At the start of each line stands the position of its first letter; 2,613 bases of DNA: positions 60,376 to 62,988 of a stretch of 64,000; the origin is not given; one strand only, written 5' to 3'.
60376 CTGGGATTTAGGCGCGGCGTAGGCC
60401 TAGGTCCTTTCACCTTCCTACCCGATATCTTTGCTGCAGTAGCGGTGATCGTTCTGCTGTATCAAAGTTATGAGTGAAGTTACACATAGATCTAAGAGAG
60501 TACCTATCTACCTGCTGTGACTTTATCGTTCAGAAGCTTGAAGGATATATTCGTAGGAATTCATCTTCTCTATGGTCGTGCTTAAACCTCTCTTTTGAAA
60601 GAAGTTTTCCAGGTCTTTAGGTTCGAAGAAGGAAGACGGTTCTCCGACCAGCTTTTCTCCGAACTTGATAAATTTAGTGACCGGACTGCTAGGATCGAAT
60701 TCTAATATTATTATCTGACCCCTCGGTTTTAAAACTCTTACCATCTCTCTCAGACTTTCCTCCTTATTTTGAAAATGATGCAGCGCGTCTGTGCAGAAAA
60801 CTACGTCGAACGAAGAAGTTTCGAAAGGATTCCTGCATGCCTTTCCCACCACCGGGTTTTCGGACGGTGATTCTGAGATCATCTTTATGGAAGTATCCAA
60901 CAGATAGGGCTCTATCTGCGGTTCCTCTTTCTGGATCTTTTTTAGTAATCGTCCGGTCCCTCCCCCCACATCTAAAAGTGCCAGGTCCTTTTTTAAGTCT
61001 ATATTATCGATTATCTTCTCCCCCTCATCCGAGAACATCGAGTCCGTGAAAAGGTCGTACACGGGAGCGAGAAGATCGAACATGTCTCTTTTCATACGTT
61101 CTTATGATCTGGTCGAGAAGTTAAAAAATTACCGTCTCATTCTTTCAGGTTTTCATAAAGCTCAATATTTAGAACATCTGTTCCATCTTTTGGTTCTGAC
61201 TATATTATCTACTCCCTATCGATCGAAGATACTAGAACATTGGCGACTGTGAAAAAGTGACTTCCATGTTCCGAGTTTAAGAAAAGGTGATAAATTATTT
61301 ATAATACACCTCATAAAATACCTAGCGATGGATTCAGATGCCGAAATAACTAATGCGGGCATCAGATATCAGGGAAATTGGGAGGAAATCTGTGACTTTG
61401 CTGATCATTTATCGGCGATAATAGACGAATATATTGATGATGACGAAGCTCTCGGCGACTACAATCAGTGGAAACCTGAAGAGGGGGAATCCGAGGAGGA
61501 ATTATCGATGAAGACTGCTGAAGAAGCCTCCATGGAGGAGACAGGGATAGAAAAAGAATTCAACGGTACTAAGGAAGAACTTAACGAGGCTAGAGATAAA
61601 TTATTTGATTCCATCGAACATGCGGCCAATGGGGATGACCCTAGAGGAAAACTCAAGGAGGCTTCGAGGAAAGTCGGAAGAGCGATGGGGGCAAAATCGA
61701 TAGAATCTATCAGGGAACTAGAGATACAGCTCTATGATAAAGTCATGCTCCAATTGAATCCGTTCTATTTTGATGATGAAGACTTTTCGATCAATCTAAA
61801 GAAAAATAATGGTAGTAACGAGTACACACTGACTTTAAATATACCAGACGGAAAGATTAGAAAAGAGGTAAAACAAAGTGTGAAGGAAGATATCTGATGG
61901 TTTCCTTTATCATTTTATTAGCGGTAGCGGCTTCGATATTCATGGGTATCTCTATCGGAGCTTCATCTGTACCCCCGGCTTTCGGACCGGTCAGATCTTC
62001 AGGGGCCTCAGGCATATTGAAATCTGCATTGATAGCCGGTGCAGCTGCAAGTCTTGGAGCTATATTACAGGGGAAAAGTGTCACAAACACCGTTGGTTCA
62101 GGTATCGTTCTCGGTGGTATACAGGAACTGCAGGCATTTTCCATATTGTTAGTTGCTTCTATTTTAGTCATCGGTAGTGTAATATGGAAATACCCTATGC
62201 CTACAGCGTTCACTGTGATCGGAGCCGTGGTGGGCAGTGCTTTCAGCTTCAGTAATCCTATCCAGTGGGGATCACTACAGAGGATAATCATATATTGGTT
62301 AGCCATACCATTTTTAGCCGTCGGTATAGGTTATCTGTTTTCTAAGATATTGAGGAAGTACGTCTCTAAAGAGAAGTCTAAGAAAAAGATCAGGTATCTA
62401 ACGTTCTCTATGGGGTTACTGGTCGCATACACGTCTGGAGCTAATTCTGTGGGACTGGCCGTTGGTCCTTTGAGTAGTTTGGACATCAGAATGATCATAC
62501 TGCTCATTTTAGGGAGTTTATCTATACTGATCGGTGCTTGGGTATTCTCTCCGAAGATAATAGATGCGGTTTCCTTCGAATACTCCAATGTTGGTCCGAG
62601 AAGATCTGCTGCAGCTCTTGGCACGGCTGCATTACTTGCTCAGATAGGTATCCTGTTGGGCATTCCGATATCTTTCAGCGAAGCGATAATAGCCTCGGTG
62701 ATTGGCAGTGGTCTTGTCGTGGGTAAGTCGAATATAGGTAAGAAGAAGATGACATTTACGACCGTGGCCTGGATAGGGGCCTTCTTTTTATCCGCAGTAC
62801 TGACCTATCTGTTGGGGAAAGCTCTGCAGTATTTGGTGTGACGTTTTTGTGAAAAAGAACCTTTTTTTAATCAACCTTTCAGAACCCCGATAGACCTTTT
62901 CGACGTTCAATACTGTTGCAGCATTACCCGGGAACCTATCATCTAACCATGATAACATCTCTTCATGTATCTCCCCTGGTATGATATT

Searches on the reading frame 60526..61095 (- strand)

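Call 14: search_protein_families(library=pfam, proteins=[window:60526-61095:-], max_evalue=0.001)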
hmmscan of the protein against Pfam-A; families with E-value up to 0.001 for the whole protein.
window:60526-61095:- (190 aa): 9 families
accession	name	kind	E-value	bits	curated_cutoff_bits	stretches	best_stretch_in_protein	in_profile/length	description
PF08241.18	Methyltransf_11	-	4.4e-18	66.1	21.2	1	41-130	1-95/95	Methyltransferase domain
PF13489.12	Methyltransf_23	-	5.6e-15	55.9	27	1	34-172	20-160/164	Methyltransferase domain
PF08242.18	Methyltransf_12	-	1e-14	55.4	30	1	41-127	1-97/98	Methyltransferase domain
PF13847.12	Methyltransf_31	-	1.5e-14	54.4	27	1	35-139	2-118/145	Methyltransferase domain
PF13649.12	Methyltransf_25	-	2.9e-14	54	27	1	41-126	2-97/97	Methyltransferase domain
PF01209.24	Ubie_methyltran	-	4.1e-10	39.8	20.1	1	26-134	37-155/233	ubiE/COQ5 methyltransferase family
PF00891.24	Methyltransf_2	-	3.6e-06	26.9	22.3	1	24-132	50-166/210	O-methyltransferase domain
PF20922.3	Anamorsin_N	-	1.6e-05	25.1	27.1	1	90-132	46-89/163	Anamorsin, N-terminal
PF07021.18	MetW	-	0.00044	20.4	21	1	39-123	16-103/193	Methionine biosynthesis protein MetW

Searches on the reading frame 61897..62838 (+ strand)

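Call 14: search_protein_families(library=pfam, proteins=[window:61897-62838:+], max_evalue=0.001)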
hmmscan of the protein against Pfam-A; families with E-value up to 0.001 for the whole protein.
window:61897-62838:+ (314 aa): 1 family
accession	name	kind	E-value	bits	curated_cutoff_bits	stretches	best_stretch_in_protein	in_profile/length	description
PF01384.25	PHO4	-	1.1e-38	133.5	33.7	1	20-302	1-349/350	Phosphate transporter family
